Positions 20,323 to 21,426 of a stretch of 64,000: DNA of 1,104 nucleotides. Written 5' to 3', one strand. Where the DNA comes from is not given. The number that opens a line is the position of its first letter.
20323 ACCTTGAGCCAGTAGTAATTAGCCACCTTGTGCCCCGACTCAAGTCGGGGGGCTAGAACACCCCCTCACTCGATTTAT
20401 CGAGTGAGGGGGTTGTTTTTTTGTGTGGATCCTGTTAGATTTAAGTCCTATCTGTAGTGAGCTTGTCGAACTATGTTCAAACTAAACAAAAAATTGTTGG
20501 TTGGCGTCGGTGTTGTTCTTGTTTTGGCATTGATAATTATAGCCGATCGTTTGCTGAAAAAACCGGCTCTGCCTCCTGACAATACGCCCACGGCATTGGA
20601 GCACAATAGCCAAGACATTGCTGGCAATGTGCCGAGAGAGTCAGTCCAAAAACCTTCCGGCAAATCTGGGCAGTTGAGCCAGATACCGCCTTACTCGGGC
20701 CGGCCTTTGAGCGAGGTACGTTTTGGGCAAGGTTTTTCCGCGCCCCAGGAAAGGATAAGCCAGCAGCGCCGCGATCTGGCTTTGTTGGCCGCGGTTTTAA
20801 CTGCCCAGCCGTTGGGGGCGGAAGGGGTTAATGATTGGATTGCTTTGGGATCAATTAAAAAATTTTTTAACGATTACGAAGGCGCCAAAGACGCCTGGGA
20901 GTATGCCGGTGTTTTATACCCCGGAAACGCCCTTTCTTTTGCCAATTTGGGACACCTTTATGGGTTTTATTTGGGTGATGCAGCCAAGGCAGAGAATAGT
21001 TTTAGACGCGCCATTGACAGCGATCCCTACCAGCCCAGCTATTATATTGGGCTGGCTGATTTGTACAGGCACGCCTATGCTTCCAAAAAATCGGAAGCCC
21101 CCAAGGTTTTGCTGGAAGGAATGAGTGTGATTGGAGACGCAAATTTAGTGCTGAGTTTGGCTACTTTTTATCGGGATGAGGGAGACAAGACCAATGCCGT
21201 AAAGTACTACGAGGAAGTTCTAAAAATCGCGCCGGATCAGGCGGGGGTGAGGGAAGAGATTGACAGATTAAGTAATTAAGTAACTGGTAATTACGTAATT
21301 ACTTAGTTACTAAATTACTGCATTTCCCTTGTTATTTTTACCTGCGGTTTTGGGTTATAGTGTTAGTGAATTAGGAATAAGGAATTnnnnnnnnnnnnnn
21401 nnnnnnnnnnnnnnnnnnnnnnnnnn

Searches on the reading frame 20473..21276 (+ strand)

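Call 36: search_protein_families(library=pfam, proteins=[window:20473-21276:+], max_evalue=0.001)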
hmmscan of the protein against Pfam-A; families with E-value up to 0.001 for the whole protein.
window:20473-21276:+ (268 aa): 12 families
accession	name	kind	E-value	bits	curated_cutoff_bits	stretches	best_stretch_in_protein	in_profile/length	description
PF13181.12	TPR_8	-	3e-12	46.1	25.7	1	227-255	5-33/34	Tetratricopeptide repeat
PF13428.12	TPR_14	-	8.9e-10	38.7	23.5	0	224-261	2-39/44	Tetratricopeptide repeat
PF07719.23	TPR_2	-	2.4e-08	33.9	27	0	229-255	7-33/34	Tetratricopeptide repeat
PF23914.1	TPR_CcmH_CycH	-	3.6e-08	33.8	42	1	158-256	55-154/158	Cytochrome c-type biogenesis protein H TPR domain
PF13424.12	TPR_12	-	6.2e-07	30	30.1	0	135-182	26-73/77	Tetratricopeptide repeat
PF13176.12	TPR_7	-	1.2e-06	28.6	27.9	1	227-256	3-32/36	Tetratricopeptide repeat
PF00515.34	TPR_1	-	6e-06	26.3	27.8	0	229-255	7-33/34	Tetratricopeptide repeat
PF13374.12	TPR_10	-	2.8e-05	24.4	27.5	0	228-252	7-31/42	Tetratricopeptide repeat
PF13431.12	TPR_17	-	4.7e-05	23.8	24.4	0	177-201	2-26/34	Tetratricopeptide repeat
PF13174.12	TPR_6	-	8.4e-05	23.4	26.3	0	229-255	6-32/33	Tetratricopeptide repeat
PF14559.12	TPR_19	-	0.00029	21.6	25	0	168-198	5-35/68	Tetratricopeptide repeat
PF13432.12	TPR_16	-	0.00095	20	32.7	0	166-201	9-44/65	Tetratricopeptide repeat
